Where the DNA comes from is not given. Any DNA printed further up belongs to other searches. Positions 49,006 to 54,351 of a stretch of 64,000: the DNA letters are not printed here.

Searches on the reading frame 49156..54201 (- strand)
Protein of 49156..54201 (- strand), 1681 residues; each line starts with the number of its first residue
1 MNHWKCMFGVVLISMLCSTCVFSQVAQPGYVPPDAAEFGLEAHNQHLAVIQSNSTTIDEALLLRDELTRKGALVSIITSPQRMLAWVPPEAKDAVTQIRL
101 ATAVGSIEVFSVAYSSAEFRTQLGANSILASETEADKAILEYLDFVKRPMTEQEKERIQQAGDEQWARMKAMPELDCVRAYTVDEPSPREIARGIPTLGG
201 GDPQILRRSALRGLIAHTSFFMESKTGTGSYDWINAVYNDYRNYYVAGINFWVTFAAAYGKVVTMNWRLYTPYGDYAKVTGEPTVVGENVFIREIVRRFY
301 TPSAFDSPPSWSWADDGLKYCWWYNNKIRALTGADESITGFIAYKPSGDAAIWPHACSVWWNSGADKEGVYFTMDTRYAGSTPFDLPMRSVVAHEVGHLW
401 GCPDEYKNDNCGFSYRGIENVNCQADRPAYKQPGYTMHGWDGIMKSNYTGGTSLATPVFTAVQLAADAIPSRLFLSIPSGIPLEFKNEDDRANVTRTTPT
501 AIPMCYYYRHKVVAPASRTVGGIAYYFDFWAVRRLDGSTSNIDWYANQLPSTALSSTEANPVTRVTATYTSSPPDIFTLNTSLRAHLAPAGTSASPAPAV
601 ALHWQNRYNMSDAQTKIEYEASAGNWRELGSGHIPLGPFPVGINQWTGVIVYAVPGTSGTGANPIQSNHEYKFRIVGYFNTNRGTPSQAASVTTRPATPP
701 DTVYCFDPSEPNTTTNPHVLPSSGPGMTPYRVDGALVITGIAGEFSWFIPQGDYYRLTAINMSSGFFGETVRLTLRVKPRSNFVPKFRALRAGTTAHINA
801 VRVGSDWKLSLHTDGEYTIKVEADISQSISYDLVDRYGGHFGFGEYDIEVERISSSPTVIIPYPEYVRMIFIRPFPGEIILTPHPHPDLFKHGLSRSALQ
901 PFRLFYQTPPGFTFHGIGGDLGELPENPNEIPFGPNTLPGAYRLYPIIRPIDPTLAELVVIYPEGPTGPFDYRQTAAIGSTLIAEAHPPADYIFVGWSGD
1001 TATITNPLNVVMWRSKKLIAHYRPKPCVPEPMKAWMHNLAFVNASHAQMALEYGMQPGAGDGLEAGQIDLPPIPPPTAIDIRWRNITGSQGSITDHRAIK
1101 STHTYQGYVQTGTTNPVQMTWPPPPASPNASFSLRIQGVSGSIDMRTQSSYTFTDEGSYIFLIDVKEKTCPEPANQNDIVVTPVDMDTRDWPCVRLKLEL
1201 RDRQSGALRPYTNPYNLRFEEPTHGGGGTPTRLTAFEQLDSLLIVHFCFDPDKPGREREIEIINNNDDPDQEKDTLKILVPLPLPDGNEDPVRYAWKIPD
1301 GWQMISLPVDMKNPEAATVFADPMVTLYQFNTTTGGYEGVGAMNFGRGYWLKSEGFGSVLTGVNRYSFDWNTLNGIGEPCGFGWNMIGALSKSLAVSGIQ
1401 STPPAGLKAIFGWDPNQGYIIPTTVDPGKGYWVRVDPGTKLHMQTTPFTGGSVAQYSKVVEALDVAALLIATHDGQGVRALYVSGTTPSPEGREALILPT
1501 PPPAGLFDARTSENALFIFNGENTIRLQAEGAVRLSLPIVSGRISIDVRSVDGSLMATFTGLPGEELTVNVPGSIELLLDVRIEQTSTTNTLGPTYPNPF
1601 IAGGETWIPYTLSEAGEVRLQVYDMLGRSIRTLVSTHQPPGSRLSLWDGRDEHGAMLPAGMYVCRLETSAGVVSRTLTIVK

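Call 17: search_protein_families(library=pfam, proteins=[window:49156-54201:-])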
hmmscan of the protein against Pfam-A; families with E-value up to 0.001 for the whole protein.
window:49156-54201:- (1681 aa): 1 family
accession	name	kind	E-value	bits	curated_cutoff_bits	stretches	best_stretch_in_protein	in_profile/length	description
PF13860.13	FlgD_ig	-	2.4e-08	34.3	27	1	1612-1669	19-76/79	FlgD Ig-like domain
